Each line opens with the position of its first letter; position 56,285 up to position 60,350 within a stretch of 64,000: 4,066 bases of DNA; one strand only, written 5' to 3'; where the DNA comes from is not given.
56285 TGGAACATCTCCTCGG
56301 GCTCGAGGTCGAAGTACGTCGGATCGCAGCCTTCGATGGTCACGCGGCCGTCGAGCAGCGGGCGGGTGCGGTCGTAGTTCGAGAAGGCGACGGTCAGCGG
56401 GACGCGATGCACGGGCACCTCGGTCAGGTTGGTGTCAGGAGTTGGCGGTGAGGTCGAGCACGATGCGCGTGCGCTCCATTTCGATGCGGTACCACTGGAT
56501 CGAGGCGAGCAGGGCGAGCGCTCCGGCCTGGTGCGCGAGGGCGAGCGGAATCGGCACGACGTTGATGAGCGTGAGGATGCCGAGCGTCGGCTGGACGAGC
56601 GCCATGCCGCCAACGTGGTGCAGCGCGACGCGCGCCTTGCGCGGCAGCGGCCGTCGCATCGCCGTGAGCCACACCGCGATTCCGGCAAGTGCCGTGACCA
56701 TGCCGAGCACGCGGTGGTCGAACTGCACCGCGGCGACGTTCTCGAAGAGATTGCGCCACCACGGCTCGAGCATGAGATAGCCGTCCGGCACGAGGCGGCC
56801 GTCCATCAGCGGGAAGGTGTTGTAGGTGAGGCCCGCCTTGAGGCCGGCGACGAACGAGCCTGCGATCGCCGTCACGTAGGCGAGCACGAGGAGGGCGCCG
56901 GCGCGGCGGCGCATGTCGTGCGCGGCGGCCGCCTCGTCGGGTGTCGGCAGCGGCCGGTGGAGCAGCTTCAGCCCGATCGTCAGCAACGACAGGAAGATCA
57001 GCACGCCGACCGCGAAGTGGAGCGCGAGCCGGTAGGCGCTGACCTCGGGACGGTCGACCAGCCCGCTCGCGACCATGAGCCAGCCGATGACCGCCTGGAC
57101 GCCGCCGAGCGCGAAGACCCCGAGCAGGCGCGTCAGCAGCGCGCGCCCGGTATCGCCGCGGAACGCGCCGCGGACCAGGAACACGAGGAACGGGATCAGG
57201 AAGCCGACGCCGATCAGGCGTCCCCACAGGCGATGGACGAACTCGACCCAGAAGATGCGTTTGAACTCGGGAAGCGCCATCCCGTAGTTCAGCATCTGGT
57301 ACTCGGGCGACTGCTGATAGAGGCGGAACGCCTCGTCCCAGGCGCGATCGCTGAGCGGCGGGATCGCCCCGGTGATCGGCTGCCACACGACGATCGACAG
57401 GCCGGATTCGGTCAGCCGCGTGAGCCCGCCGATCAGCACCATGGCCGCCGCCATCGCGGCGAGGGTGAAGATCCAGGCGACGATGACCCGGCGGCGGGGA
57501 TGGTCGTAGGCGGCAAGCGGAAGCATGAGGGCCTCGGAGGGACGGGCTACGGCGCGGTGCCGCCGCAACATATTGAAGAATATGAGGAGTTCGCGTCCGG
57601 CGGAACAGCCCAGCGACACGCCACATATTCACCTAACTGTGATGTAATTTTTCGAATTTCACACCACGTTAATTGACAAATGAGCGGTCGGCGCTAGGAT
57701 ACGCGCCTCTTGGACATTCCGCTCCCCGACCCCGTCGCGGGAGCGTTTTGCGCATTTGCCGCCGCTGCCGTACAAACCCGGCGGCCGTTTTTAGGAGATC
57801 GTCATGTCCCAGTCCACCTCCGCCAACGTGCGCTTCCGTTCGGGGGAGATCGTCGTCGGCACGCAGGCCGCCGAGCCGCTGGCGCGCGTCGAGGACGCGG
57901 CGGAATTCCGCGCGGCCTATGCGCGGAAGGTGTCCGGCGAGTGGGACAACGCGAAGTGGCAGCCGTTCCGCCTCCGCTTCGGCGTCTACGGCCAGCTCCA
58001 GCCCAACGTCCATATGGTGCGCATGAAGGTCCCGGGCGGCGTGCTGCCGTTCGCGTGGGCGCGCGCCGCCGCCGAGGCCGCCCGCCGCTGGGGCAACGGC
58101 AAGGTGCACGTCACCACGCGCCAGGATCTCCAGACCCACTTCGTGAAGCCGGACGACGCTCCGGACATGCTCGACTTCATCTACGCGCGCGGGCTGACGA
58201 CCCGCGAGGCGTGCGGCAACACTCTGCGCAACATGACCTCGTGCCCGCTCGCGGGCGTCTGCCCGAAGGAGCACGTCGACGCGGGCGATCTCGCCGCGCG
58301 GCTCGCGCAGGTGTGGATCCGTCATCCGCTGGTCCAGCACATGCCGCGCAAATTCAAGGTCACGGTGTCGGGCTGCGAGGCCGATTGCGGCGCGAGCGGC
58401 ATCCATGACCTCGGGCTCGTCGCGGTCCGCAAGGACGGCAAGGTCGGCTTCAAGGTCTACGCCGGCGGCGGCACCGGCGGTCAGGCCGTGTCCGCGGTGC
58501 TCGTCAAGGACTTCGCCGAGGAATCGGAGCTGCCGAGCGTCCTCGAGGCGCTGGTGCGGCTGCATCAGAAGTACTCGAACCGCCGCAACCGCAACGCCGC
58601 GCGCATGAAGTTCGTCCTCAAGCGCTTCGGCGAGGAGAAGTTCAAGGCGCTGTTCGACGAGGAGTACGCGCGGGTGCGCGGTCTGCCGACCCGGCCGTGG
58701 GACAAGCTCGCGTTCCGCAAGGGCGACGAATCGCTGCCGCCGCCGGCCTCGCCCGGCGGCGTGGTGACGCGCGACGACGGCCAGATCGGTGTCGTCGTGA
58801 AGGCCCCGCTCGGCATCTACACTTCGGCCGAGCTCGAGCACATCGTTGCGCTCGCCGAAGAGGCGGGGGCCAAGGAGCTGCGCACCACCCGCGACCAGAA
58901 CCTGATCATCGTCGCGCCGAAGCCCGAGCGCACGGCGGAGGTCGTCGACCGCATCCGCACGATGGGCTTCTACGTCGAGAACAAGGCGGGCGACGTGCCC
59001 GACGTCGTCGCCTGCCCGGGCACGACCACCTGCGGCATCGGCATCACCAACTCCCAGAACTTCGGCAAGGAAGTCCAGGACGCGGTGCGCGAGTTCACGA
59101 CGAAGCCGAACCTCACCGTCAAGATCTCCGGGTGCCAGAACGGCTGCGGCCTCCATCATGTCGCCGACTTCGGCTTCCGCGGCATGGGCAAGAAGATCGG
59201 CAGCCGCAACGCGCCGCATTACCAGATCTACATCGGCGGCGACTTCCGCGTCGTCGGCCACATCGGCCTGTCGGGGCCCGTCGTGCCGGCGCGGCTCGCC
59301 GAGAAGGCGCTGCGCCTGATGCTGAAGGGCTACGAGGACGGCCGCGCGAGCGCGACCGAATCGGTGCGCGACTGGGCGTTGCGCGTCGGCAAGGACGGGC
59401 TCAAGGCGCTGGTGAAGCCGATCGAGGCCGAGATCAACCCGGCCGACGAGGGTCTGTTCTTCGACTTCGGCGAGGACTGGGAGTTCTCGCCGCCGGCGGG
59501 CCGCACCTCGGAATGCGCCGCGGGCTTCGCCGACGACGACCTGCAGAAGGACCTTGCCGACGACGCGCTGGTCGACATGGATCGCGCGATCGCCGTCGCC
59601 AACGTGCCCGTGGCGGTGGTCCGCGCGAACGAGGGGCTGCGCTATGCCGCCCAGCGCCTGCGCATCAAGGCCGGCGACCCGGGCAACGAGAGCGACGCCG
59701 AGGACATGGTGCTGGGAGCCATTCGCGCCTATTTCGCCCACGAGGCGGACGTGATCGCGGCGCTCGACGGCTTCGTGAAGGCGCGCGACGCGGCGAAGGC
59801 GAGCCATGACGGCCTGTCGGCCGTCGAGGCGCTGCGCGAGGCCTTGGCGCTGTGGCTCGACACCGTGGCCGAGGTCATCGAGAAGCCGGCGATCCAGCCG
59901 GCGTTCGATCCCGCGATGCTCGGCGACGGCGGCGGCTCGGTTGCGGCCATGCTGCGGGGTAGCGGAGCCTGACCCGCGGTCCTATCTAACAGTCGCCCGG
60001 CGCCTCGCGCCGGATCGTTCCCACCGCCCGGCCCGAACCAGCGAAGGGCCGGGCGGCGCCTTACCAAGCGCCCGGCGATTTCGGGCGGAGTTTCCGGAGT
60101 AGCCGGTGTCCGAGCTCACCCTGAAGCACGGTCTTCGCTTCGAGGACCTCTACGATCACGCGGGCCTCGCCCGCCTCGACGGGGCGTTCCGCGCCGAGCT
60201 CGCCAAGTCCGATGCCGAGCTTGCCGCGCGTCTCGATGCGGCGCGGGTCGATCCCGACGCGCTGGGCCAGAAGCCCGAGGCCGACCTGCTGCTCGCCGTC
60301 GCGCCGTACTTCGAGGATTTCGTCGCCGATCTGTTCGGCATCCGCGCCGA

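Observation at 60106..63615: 1169-aa NfnB(GltD)-like + NfnA(PyrK)-like fusion with novel N-terminal domain, immediately downstream of the nitrite/sulfite reductase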

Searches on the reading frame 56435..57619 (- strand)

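Call 9: search_protein_families(library=pfam, proteins=[window:56435-57619:-], max_evalue=0.001)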
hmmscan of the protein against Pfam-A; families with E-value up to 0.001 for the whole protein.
window:56435-57619:- (394 aa): 1 family
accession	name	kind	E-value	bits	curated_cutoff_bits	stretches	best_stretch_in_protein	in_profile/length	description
PF02628.20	COX15-CtaA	-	8.3e-101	337.7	29.9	1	49-373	3-320/322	Cytochrome oxidase assembly protein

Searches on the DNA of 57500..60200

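Call 71: search_rna_families(source=window, start=57500, end=60200, threshold=evalue, max_evalue=1)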
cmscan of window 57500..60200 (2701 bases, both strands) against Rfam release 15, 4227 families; matches with E-value up to 1: 0.
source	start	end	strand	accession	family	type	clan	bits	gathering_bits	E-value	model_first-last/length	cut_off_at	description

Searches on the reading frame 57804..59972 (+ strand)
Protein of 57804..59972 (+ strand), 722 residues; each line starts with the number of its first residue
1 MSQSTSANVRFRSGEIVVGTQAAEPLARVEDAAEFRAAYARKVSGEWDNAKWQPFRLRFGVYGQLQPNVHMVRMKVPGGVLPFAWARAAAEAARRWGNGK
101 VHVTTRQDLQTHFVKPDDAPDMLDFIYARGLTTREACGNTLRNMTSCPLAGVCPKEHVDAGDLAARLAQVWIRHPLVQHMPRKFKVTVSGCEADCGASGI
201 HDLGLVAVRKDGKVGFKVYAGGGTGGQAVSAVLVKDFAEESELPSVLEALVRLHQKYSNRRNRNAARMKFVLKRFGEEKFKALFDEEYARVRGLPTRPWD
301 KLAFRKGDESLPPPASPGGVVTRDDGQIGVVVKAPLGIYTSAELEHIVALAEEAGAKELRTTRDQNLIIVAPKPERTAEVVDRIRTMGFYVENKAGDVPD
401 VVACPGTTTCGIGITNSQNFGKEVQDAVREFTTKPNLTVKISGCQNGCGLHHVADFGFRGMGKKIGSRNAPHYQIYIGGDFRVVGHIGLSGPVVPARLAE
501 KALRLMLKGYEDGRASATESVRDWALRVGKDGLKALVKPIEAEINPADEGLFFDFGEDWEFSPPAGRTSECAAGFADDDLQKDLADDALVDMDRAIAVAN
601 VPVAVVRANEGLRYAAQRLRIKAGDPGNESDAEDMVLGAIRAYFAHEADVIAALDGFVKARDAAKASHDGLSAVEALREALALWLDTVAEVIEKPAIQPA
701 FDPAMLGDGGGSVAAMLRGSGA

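Call 6: search_protein_families(library=pfam, proteins=[window:57804-59972:+], max_evalue=0.01)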
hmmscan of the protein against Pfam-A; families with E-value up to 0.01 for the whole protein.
window:57804-59972:+ (722 aa): 2 families
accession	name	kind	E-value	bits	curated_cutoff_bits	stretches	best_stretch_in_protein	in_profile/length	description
PF01077.27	NIR_SIR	-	1.3e-51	174.6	27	2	137-288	1-154/158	Nitrite and sulphite reductase 4Fe-4S domain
PF03460.22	NIR_SIR_ferr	-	3.2e-28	97.7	24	2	64-124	3-64/69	Nitrite/Sulfite reductase ferredoxin-like half domain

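Call 7: search_protein_families(library=ncbifam, proteins=[window:57804-59972:+], max_evalue=0.01)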
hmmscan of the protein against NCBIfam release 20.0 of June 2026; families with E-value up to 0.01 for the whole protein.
window:57804-59972:+ (722 aa): 11 families
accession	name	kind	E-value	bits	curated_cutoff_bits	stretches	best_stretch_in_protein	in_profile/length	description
NF007126.0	PRK09567.1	equivalog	5.6e-58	196.5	523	1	48-538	98-588/595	NirA family protein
NF007125.0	PRK09566.1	equivalog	1.4e-52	178.8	594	1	62-487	58-481/513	ferredoxin--nitrite reductase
NF010029.0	PRK13504.1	equivalog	2.4e-46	158.2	457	2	178-530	213-563/575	NADPH-dependent assimilatory sulfite reductase hemoprotein subunit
TIGR02435.1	CobG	equivalog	5.8e-44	150.6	234.8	1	70-458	18-381/388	precorrin-3B synthase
TIGR02041.1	CysI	equivalog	3.6e-31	108.2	756.55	2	179-484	193-495/541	assimilatory sulfite reductase (NADPH) hemoprotein subunit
TIGR02042.1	sir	equivalog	7.9e-29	100.2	731.5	2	178-538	221-579/581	sulfite reductase, ferredoxin dependent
TIGR02912.1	sulfite_red_C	equivalog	2.1e-24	86.1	324.1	2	70-210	21-163/314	sulfite reductase subunit C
TIGR02374.1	nitri_red_nirB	equivalog_domain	7e-23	80.9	578.35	2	74-266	564-747/794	nitrite reductase large subunit NirB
TIGR02066.1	dsrB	equivalog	7.1e-16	58.1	341.5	2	342-463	44-170/341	dissimilatory-type sulfite reductase subunit beta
TIGR02064.1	dsrA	equivalog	2e-14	53.3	392.85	2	330-462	84-223/402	dissimilatory-type sulfite reductase subunit alpha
NF011565.0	PRK14989.1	subfamily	4.3e-11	41.6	883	2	77-259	572-745/847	nitrite reductase large subunit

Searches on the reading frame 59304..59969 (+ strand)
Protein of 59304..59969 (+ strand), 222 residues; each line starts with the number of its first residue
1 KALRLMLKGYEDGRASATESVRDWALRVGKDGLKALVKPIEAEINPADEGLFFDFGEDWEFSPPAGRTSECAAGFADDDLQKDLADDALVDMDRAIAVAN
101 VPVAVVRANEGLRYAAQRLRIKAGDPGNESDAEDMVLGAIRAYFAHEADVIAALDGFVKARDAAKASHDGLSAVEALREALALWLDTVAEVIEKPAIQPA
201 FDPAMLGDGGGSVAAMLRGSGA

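Call 21: search_protein_families(library=pfam, proteins=[window:59304-59969:+], max_evalue=1)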
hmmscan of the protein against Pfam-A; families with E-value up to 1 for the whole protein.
window:59304-59969:+ (222 aa): 0 families

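Call 58: find_homologous_proteins(query=window:59424-59969:+, max_evalue=0.001)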
Query window:59424-59969:+ (182 aa): 8 proteins with E <= 0.001 among 748 candidates.
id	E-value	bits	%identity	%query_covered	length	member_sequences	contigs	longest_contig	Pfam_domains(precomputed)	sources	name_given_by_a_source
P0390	1.4e-70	255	70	100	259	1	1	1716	-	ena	-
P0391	8.3e-58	213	62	99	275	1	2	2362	-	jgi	jgi:sulfite reductase (NADPH) hemoprotein beta-component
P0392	9.3e-47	177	52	98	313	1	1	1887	PF01077.28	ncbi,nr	ncbi:MAG TPA: nitrite/sulfite reductase, partial [Alphaproteobacteria bacterium]|nr:nitrite/sulfite 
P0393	2.1e-46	176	52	97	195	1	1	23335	-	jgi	jgi:sulfite reductase (NADPH) hemoprotein beta-component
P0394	1.9e-45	173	52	98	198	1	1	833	-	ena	-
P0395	1.5e-43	167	52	99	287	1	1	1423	PF01077.28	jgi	jgi:sulfite reductase (NADPH) hemoprotein beta-component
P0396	1.8e-42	164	51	98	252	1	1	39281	-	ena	-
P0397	3.4e-40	156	63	70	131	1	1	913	-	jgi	jgi:small ligand-binding sensory domain FIST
